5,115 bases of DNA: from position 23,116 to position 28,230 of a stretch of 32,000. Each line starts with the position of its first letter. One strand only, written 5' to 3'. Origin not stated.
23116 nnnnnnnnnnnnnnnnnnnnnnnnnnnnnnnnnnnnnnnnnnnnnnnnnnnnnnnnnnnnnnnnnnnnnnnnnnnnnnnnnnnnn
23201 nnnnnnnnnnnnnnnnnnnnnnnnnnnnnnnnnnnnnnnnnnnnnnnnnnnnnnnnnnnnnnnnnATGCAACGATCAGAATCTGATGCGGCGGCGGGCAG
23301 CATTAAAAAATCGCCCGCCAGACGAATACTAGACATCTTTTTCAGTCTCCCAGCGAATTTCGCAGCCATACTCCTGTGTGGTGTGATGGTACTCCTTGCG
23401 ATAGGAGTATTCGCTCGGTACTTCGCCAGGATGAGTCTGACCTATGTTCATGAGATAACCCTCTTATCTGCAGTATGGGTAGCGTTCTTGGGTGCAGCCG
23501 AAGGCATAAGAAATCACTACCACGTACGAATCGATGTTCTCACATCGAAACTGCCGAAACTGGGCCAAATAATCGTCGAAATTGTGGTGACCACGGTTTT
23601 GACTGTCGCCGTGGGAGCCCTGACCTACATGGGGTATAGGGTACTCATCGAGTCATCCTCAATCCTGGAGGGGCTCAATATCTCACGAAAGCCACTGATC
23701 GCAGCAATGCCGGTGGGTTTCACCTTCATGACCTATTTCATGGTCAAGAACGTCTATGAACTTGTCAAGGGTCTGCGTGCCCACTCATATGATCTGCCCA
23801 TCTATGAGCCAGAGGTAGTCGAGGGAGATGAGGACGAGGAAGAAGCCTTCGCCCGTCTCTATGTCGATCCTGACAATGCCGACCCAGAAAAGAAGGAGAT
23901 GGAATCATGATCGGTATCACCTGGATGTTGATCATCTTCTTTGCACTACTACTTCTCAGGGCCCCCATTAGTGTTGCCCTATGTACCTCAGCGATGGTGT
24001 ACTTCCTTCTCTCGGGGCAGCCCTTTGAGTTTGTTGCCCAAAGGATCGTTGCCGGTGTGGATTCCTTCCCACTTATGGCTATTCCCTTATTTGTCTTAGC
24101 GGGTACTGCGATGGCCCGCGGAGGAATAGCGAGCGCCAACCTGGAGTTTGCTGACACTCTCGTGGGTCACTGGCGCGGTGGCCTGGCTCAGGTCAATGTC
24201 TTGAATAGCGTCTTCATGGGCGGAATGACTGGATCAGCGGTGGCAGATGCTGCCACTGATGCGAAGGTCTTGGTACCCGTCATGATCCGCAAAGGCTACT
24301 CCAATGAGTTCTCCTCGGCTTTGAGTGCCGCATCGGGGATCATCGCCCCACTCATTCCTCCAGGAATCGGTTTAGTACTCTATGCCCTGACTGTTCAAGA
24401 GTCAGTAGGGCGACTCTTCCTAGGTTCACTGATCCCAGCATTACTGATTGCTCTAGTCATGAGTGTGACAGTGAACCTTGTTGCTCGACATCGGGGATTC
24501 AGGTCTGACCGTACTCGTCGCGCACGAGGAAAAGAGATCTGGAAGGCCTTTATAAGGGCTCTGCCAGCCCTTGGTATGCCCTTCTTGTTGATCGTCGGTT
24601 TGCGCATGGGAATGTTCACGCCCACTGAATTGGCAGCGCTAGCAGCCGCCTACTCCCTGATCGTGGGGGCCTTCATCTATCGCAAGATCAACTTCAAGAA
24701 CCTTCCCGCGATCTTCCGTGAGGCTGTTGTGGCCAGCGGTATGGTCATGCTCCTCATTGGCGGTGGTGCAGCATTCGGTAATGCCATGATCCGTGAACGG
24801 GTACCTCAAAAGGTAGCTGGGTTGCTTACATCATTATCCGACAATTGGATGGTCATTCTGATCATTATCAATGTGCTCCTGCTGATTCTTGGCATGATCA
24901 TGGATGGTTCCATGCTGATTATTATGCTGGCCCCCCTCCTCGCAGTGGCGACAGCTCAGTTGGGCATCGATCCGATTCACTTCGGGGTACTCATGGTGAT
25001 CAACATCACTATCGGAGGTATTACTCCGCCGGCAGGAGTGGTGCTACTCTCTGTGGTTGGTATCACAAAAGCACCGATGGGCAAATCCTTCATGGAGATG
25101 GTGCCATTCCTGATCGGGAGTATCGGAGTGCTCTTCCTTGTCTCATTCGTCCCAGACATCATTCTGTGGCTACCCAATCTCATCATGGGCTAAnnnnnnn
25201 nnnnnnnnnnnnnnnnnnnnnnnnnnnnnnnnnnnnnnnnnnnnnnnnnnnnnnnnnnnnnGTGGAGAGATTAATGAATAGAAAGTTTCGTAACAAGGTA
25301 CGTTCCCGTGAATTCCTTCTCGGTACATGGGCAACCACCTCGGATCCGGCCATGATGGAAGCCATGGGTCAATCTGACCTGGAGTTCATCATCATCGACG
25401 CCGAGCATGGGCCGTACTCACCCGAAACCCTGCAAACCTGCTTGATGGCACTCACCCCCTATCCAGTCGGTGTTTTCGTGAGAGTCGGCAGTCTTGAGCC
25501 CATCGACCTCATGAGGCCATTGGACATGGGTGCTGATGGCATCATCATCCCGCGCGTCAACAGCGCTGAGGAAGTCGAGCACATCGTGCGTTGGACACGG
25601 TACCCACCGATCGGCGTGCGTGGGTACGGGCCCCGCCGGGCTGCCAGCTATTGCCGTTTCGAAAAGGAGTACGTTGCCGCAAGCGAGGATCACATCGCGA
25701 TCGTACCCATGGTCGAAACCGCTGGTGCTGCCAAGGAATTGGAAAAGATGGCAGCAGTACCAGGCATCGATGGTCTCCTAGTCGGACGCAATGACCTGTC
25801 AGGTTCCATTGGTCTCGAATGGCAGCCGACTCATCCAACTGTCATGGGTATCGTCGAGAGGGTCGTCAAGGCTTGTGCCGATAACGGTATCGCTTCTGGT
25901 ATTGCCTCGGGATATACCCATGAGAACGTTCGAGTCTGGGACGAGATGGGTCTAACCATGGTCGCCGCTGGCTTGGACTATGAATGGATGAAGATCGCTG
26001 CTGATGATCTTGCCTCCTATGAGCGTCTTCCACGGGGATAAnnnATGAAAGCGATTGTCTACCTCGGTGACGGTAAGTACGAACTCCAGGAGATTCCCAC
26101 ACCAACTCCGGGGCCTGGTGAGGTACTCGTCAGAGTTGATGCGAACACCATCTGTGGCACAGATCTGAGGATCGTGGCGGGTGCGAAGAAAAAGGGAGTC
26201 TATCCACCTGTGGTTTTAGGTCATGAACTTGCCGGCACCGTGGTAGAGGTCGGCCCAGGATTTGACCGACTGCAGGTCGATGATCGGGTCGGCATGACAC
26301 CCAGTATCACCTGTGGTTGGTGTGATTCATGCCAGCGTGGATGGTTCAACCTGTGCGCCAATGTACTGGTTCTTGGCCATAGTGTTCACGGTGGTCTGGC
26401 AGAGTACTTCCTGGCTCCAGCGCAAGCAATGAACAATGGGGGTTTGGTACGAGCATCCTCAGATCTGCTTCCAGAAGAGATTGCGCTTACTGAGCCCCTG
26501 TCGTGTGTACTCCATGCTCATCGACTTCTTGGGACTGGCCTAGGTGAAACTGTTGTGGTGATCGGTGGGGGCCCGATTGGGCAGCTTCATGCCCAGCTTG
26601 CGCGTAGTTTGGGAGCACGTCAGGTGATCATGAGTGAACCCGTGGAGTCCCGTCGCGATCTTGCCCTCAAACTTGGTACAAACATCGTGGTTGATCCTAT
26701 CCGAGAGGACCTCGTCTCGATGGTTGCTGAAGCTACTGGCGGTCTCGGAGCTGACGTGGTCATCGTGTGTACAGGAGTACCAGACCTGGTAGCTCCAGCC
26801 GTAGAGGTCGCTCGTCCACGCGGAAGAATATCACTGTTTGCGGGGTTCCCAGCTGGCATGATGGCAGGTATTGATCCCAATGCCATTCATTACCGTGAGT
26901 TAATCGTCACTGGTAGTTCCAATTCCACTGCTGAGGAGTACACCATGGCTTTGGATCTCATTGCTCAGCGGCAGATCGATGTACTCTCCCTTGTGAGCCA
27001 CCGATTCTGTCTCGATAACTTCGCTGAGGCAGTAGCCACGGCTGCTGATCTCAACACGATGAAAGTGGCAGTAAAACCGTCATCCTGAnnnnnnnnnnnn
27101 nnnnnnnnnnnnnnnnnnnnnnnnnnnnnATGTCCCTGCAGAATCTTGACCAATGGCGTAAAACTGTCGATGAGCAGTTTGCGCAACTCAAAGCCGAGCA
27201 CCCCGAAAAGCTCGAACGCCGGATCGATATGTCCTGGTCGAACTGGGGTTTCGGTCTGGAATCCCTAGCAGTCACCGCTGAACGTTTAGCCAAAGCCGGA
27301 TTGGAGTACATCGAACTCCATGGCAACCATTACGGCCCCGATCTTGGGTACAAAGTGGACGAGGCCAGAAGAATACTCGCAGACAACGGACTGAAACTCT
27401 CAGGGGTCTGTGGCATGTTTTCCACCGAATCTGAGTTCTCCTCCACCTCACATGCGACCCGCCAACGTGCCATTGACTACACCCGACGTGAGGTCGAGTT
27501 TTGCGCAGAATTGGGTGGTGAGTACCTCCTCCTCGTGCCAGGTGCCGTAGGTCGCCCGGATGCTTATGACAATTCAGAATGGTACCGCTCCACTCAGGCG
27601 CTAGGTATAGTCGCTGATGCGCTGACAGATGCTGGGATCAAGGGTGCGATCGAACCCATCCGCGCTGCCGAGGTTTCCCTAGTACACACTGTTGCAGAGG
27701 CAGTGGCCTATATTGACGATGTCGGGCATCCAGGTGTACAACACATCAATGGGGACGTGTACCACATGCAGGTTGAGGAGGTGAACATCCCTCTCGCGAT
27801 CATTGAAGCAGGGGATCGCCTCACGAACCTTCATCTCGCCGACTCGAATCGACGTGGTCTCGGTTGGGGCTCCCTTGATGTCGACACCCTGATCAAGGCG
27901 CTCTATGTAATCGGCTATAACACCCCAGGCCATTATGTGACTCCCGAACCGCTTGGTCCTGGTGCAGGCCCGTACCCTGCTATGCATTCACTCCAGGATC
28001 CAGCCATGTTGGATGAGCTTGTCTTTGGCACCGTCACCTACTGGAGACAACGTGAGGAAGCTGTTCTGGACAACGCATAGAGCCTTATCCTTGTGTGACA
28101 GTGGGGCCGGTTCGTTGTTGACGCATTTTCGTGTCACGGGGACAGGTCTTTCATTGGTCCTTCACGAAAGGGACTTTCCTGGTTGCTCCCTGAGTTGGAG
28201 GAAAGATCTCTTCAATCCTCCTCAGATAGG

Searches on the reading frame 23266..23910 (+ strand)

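Call 40: search_protein_families(library=pfam, proteins=[window:23266-23910:+], max_evalue=0.001)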
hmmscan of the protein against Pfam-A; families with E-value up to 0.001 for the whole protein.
window:23266-23910:+ (214 aa): 1 family
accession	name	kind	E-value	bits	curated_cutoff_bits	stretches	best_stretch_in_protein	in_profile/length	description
PF04290.18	DctQ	-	2.1e-22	79.8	28.3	1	41-168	2-131/132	Tripartite ATP-independent periplasmic transporters, DctQ component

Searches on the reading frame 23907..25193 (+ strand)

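Call 40: search_protein_families(library=pfam, proteins=[window:23907-25193:+], max_evalue=0.001)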
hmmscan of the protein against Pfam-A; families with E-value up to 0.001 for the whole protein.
window:23907-25193:+ (428 aa): 1 family
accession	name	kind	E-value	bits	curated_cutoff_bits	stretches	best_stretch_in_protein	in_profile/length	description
PF06808.19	DctM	-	1e-109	367.6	23.8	1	8-417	1-412/413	Tripartite ATP-independent periplasmic transporter, DctM component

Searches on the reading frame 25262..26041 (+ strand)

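Call 40: search_protein_families(library=pfam, proteins=[window:25262-26041:+], max_evalue=0.001)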
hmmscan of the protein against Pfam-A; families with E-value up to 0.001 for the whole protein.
window:25262-26041:+ (259 aa): 1 family
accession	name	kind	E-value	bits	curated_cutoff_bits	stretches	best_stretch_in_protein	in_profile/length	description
PF03328.21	HpcH_HpaI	-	1.3e-30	106.8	25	1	21-239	3-214/221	HpcH/HpaI aldolase/citrate lyase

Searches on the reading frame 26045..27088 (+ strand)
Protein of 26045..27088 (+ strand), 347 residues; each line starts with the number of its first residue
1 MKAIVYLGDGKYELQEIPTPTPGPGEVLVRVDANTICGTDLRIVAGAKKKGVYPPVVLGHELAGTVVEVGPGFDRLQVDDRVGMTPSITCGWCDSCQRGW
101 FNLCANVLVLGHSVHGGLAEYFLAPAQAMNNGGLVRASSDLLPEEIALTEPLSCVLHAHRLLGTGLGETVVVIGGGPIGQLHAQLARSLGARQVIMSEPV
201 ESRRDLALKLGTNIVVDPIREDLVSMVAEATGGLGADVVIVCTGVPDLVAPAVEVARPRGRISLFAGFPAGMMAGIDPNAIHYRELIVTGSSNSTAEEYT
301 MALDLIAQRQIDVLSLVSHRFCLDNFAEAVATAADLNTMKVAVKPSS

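Call 40: search_protein_families(library=pfam, proteins=[window:26045-27088:+], max_evalue=0.001)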
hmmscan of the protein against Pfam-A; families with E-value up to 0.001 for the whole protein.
window:26045-27088:+ (347 aa): 4 families
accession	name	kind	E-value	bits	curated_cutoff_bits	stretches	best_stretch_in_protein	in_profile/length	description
PF08240.17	ADH_N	-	1.8e-27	96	23.5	1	23-128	1-98/104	Alcohol dehydrogenase GroES-like domain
PF00107.32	ADH_zinc_N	-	1.1e-25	90.5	31.8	1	177-307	1-128/129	Zinc-binding dehydrogenase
PF16912.11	Glu_dehyd_C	-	1.4e-13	51.2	34.9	1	167-343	31-209/211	Glucose dehydrogenase C-terminus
PF16884.10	ADH_N_2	-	0.00027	21.3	31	1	10-67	16-71/108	N-terminal domain of oxidoreductase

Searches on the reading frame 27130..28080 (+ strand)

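Call 40: search_protein_families(library=pfam, proteins=[window:27130-28080:+], max_evalue=0.001)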
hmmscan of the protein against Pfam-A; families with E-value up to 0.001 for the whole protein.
window:27130-28080:+ (316 aa): 1 family
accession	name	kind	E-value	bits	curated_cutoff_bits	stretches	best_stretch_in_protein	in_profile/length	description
PF01261.30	AP_endonuc_2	-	9.9e-33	114.3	31.1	1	51-266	2-224/249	Xylose isomerase-like TIM barrel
